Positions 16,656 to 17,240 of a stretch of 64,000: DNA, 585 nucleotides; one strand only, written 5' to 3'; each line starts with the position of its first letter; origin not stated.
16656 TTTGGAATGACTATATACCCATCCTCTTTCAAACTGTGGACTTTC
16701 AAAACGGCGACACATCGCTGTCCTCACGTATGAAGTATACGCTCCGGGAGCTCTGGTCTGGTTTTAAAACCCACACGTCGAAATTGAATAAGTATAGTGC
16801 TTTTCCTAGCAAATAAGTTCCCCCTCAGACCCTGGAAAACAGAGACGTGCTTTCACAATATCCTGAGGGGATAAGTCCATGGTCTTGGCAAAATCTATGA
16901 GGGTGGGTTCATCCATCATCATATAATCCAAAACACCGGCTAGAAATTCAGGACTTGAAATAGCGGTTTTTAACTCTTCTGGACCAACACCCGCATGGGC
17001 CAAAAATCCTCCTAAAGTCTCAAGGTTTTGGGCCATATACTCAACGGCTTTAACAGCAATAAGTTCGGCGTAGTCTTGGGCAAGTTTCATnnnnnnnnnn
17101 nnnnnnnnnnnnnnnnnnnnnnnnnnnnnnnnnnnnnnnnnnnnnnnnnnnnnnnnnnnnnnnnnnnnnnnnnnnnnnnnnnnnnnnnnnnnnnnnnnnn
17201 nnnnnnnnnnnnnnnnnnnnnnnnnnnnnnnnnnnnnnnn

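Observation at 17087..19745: Choline-kinase-like kinase and HIGH-family nucleotidyltransferase both carry signal peptides, flanking ubiE; a LicD homologue is also in the window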

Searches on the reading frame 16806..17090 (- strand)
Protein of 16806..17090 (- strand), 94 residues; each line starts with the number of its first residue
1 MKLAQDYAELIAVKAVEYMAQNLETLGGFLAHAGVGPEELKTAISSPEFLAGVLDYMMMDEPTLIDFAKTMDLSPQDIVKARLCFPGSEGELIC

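Call 3: search_protein_families(library=pfam, proteins=[window:16806-17090:-], max_evalue=0.01)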
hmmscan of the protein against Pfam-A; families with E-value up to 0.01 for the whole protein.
window:16806-17090:- (94 aa): 1 family
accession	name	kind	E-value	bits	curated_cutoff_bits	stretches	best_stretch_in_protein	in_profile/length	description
PF12096.13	DUF3572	-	5.8e-24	84.6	25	1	6-87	2-83/84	Protein of unknown function (DUF3572)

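Call 4: search_protein_families(library=ncbifam, proteins=[window:16806-17090:-], max_evalue=0.01)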
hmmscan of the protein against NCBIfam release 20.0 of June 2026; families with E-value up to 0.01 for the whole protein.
window:16806-17090:- (94 aa): 0 families

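Call 41: find_related_loci(query=A3, collection=metagenome_contigs, flank=4000)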
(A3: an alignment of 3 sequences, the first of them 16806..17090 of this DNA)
Query A3 (94 aa) in metagenome_contigs; peptide patterns used: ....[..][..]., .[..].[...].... (x = any residue, [..] = any of these).
305 stretches matched a pattern; 2 encode a relative of the query (tblastn E <= 1e-3); 2 distinct loci.
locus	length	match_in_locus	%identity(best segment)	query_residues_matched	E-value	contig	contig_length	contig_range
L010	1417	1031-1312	94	1-94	3e-61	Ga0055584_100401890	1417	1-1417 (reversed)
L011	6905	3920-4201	80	1-94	2e-51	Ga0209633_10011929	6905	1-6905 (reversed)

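Call 52: find_homologous_proteins(query=A3, max_evalue=0.001)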
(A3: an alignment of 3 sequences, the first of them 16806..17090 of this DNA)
Query A3 (3 sequences) (94 aa, profile of the alignment): 26 proteins with E <= 0.001 among 293 candidates.
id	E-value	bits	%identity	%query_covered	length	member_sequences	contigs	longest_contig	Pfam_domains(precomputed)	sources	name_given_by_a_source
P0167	6.1e-51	188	80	99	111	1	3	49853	PF12096.14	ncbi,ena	-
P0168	2.4e-50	186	93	100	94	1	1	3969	PF12096.14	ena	-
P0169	3.7e-50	186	89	100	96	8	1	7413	PF12096.14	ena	-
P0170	5.1e-49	182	79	100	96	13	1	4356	PF12096.14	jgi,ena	-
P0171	1.0e-48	181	60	97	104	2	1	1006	PF12096.14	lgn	-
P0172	6.8e-48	178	86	100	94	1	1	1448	PF12096.14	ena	-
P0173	1.2e-47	178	81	100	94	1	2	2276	PF12096.14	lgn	-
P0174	1.4e-47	177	87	100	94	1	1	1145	PF12096.14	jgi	jgi:hypothetical protein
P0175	3.9e-47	176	78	100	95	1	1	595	PF12096.14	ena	-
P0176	8.0e-47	175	78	100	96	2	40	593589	PF12096.14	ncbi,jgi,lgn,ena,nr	ncbi:MAG: DUF3572 domain-containing protein [Alphaproteobacteria bacterium]|nr:DUF3572 domain-contai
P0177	3.3e-45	170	62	93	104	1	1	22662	PF12096.14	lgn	-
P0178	2.7e-41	157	64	91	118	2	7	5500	PF12096.14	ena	-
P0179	6.2e-41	156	69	100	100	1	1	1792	PF12096.14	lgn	-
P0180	3.7e-40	154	62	91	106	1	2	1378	PF12096.14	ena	-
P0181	3.2e-37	144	64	99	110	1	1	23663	PF12096.14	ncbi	-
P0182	3.8e-36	141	63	97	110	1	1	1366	PF12096.14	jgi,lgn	-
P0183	3.1e-34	135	59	96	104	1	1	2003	PF12096.14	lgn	-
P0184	9.2e-19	85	44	85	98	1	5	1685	PF12096.14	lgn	-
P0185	2.5e-17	81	45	89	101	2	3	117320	PF12096.14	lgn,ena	-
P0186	2.6e-17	80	46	87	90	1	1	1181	PF12096.14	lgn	-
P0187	1.0e-16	79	44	89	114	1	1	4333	PF12096.14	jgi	jgi:hypothetical protein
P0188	2.3e-15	74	45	81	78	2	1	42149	PF12096.14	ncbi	-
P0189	9.4e-13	66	42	83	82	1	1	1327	PF12096.14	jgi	jgi:hypothetical protein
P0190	5.2e-9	54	32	96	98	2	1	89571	PF12096.14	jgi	-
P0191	7.4e-8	50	34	85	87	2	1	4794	PF12096.14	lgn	-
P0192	3.8e-5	41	28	76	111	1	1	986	PF12096.14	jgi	jgi:hypothetical protein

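Call 53: find_encoding_contigs(protein=P0185, flank=5000, max_places=1)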
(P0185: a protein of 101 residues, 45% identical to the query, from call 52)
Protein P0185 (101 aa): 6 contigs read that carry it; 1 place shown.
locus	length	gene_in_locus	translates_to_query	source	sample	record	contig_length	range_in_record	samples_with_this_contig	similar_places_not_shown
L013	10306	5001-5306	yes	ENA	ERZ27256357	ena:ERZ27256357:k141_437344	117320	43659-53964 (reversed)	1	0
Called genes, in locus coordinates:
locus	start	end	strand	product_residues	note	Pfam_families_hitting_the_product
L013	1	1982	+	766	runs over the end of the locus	PF17876:CSD2, PF00773:RNB, PF00575:S1 (weak)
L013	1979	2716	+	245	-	PF00293:NUDIX (faint)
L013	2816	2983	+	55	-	PF00471:Ribosomal_L33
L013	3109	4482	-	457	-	PF00072:Response_reg, PF00990:GGDEF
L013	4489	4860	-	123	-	PF00072:Response_reg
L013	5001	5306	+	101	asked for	PF12096:DUF3572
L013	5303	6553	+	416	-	PF00817:IMS, PF10391:DNA_pol_lambd_f (weak), PF11799:IMS_C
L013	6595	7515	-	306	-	PF08904:EipB_like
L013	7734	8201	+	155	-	PF14588:YjgF_endoribonc, PF01042:Ribonuc_L-PSP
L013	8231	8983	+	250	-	PF03009:GDPD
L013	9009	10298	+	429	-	PF04339:FemAB_like, PF13480:Acetyltransf_6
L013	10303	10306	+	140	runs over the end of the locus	PF11969:DcpS_C, PF01230:HIT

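Call 54: find_encoding_contigs(protein=P0188, flank=5000, max_places=1)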
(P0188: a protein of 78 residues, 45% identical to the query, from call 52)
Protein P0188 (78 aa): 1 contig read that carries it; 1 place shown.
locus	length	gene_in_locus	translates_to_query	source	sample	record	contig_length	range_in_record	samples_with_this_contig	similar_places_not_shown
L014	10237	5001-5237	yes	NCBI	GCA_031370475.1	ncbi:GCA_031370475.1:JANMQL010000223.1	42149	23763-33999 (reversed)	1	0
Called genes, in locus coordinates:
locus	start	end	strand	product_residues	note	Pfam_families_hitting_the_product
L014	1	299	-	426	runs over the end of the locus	PF02403:Seryl_tRNA_N, PF00587:tRNA-synt_2b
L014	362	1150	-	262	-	PF00902:TatC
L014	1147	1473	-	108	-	PF02416:TatA_B_E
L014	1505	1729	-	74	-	PF02416:TatA_B_E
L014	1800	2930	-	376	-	PF00005:ABC_tran, PF13304:AAA_21 (faint)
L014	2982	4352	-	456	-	PF00072:Response_reg, PF23198:PDE8A_N (faint), PF00072:Response_reg, PF00990:GGDEF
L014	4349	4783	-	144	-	PF00072:Response_reg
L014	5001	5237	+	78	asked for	PF12096:DUF3572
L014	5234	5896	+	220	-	-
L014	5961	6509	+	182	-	-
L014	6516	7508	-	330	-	PF00491:Arginase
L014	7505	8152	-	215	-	PF02798:GST_N (weak), PF13409:GST_N_2, PF13417:GST_N_3, PF00043:GST_C, PF14497:GST_C_3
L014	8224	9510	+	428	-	PF00817:IMS, PF21999:IMS_HHH_1 (weak), PF11799:IMS_C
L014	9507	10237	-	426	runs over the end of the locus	PF00070:Pyr_redox (faint), PF01266:DAO, PF07992:Pyr_redox_2 (weak), PF12831:FAD_oxidored (weak), PF13450:NAD_binding_8, PF01593:Amino_oxidase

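Call 55: find_encoding_contigs(protein=P0190, flank=5000, max_places=1)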
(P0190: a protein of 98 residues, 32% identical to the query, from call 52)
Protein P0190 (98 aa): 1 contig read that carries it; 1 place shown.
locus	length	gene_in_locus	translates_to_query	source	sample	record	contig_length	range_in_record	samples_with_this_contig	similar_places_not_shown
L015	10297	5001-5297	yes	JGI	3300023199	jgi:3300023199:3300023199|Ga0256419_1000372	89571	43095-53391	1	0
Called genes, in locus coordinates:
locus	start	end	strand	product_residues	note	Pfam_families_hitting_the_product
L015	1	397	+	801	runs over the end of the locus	PF17876:CSD2, PF00773:RNB, PF00575:S1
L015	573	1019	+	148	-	PF06170:DUF983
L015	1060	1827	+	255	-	PF00293:NUDIX (faint)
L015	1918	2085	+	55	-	PF00471:Ribosomal_L33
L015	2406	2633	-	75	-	-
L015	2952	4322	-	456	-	PF00072:Response_reg, PF00990:GGDEF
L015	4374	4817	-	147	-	PF00072:Response_reg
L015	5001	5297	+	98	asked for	PF12096:DUF3572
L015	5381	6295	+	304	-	PF00480:ROK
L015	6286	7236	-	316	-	PF08904:EipB_like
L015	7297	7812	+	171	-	PF14588:YjgF_endoribonc, PF01042:Ribonuc_L-PSP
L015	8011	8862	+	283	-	PF03009:GDPD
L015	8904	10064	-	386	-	-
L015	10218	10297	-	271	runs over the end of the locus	PF01435:Peptidase_M48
